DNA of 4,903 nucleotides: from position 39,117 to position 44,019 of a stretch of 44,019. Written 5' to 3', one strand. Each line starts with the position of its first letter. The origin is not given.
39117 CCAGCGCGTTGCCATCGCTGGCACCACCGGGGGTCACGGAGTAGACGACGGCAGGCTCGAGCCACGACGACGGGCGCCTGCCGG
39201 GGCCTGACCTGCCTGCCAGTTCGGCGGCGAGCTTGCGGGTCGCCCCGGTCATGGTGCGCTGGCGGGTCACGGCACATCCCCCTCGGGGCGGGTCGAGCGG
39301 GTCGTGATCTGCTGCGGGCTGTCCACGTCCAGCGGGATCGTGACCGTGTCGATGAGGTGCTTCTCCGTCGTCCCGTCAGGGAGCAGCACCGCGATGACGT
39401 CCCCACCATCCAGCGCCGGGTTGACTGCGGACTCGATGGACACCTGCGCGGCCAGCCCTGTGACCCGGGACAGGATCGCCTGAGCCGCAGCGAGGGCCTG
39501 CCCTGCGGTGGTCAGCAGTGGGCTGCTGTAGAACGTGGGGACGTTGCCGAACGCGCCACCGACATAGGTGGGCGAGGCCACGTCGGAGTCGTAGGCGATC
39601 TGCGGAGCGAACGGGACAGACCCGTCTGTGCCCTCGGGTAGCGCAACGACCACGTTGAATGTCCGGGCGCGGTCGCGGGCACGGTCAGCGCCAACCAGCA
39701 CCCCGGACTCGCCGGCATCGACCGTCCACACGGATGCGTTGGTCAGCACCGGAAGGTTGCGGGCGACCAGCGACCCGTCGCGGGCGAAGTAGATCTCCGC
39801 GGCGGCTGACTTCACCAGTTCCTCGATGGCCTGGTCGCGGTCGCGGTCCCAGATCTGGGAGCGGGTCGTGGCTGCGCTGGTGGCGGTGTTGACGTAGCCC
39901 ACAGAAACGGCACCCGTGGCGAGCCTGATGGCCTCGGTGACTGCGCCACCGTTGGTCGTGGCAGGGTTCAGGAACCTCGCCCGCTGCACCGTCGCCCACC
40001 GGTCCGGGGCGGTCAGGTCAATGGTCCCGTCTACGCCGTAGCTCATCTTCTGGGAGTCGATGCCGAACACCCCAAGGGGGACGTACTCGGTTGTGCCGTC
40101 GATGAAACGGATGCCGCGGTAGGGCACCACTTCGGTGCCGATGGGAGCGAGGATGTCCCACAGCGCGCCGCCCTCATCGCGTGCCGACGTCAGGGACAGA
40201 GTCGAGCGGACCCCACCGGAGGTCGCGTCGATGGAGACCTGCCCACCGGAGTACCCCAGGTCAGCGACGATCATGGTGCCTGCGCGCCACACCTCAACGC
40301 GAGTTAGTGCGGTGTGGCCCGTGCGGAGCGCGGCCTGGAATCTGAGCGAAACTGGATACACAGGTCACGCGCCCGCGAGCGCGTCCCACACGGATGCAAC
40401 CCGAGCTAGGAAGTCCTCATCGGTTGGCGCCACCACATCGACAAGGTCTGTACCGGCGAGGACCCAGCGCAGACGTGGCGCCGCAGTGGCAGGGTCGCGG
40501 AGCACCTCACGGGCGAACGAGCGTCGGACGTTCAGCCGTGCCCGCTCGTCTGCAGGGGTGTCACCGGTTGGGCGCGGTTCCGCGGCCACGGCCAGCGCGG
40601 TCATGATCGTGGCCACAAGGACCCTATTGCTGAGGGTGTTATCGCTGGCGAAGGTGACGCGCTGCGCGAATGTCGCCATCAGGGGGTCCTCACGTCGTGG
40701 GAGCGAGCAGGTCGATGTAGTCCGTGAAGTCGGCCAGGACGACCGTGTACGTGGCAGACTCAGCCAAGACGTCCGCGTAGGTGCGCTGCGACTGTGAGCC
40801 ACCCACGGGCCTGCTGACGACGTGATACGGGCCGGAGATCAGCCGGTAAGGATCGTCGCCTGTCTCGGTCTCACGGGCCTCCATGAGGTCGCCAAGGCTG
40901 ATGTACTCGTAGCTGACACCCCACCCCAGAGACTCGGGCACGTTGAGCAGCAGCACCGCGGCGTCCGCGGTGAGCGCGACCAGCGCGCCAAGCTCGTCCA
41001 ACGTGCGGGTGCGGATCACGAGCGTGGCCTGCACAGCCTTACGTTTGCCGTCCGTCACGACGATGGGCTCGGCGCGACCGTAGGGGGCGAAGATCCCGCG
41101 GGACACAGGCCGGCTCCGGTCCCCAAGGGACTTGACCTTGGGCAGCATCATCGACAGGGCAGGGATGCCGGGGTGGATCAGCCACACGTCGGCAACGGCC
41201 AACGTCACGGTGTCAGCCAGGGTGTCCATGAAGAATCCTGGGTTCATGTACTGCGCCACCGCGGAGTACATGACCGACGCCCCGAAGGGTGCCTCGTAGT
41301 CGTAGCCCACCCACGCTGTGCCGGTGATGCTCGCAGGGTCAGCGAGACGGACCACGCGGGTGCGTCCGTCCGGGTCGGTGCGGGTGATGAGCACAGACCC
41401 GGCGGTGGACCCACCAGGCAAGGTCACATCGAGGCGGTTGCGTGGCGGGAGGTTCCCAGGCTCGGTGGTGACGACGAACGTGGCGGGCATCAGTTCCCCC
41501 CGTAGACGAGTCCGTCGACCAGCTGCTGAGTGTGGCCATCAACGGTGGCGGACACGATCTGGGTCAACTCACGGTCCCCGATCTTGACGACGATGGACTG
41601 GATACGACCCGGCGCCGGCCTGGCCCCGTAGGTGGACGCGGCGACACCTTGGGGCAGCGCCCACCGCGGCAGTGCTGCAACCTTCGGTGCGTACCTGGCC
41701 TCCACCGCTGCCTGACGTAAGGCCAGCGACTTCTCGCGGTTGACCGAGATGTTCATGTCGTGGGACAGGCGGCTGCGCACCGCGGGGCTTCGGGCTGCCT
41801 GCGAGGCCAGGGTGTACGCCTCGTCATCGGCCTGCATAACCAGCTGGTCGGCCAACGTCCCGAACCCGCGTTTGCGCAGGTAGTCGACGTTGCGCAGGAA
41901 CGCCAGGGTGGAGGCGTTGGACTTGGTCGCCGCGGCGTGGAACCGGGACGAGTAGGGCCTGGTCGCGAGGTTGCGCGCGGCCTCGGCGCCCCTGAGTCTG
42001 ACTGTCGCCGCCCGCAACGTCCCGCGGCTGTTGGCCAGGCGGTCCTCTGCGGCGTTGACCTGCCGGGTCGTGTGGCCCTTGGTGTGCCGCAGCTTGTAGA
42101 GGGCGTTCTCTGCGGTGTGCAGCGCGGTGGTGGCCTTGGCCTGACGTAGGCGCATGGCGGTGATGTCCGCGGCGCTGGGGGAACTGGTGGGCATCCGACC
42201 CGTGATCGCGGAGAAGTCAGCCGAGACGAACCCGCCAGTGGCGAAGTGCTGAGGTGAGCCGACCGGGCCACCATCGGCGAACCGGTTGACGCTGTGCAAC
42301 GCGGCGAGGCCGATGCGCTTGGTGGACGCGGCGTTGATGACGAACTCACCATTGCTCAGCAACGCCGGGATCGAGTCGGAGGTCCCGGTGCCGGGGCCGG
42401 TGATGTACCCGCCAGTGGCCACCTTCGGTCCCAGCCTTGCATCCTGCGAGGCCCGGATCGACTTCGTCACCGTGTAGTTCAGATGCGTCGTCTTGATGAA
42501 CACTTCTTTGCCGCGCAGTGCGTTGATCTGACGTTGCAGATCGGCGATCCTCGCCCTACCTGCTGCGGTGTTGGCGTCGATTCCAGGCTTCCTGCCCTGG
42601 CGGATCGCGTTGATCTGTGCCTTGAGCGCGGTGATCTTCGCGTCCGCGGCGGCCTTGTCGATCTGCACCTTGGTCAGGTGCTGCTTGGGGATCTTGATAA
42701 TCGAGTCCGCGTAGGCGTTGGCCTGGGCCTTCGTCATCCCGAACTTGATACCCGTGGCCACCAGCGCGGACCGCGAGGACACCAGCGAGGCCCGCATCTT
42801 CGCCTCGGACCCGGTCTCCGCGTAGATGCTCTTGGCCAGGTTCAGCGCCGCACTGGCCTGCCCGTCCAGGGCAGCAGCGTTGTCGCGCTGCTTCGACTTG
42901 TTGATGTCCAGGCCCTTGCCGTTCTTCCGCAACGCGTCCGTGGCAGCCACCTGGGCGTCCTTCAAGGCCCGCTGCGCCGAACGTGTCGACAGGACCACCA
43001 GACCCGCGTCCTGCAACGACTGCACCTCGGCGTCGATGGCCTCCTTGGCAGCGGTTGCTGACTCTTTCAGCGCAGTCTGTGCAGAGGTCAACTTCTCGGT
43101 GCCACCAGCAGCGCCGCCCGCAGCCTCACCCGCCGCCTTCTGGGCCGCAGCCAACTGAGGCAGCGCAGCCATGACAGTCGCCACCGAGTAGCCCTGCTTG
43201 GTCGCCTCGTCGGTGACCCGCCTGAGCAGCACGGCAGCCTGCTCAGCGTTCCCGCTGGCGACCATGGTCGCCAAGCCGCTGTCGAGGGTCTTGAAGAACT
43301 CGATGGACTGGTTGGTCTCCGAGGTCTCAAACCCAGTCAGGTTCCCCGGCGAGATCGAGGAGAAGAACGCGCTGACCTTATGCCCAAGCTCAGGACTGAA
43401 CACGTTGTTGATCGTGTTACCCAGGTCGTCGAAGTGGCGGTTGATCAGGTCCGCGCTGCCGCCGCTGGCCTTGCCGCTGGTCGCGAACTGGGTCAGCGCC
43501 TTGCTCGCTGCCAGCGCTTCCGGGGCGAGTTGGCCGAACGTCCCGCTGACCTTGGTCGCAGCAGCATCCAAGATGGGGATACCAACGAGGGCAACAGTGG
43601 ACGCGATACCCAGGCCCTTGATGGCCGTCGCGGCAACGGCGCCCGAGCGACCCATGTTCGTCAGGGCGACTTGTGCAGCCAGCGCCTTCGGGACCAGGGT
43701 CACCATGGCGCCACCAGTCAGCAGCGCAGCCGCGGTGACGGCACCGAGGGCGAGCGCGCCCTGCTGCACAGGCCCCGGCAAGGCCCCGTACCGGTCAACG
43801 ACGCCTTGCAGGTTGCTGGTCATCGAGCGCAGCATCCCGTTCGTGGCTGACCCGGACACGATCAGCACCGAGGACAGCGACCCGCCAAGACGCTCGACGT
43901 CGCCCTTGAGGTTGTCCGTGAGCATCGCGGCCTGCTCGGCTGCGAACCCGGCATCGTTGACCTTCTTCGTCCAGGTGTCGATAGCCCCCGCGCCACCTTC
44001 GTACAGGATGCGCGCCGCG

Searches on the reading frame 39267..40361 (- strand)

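Call 17: search_protein_families(library=phrogs, proteins=[window:39267-40361:-], max_evalue=0.001)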
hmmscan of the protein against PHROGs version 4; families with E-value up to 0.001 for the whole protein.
window:39267-40361:- (364 aa): 1 family
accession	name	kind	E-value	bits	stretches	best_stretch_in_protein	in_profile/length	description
phrog_1887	-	tail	3.2e-54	186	1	1-358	285-656/670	tail protein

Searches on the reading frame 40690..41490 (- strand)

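Call 17: search_protein_families(library=phrogs, proteins=[window:40690-41490:-], max_evalue=0.001)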
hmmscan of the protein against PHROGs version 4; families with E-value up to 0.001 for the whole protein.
window:40690-41490:- (266 aa): 1 family
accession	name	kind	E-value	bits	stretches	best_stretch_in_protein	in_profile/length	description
phrog_16363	-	unknown function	4.9e-25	88.9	1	29-263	513-754/757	-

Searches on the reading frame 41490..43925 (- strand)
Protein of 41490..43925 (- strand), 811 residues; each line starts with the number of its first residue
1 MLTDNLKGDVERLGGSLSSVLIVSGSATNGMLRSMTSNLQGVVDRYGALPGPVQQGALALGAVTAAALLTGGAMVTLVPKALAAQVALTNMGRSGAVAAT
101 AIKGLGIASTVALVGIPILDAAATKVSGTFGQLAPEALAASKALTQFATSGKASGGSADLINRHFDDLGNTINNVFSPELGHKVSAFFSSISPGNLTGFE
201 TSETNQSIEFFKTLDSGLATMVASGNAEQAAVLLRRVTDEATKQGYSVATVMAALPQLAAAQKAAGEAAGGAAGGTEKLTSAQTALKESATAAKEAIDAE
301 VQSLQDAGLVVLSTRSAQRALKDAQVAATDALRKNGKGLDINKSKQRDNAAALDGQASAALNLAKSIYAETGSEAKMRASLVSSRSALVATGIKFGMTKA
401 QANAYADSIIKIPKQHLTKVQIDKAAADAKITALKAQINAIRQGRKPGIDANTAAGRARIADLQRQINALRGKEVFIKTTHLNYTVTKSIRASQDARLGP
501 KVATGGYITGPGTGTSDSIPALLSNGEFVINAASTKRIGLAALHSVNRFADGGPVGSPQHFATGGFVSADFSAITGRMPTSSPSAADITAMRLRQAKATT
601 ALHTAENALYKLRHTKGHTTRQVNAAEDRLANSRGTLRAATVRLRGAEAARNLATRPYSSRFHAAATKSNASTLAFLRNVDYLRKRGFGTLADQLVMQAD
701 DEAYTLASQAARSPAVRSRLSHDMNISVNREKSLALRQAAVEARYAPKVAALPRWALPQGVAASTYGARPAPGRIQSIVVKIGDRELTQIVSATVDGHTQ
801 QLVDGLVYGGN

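Call 17: search_protein_families(library=phrogs, proteins=[window:41490-43925:-], max_evalue=0.001)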
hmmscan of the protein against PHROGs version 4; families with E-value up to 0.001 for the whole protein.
window:41490-43925:- (811 aa): 9 families
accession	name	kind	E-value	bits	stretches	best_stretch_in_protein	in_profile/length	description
phrog_25241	-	tail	1.7e-14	54.4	1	502-572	678-746/810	tail length tape measure protein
phrog_13338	-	unknown function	1.9e-12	47.3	1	500-569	781-851/903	-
phrog_3547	-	tail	2.2e-10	40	1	296-622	756-1066/1767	tail length tape measure protein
phrog_6090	-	tail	2.3e-10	39.8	1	500-548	1095-1143/1853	tail length tape measure protein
phrog_13339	-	tail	7.8e-10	37.6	1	247-476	636-866/2156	tail length tape measure protein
phrog_37298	-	unknown function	2.2e-08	33.6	1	448-557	928-1038/1088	-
phrog_5448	-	tail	6.1e-06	24.4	1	502-583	2283-2361/3103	tail length tape measure protein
phrog_36688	-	tail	1.1e-05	24.1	1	483-543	1082-1144/1600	tail length tape measure protein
phrog_2335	-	tail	3.2e-05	23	1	498-557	1405-1451/1536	tail length tape measure protein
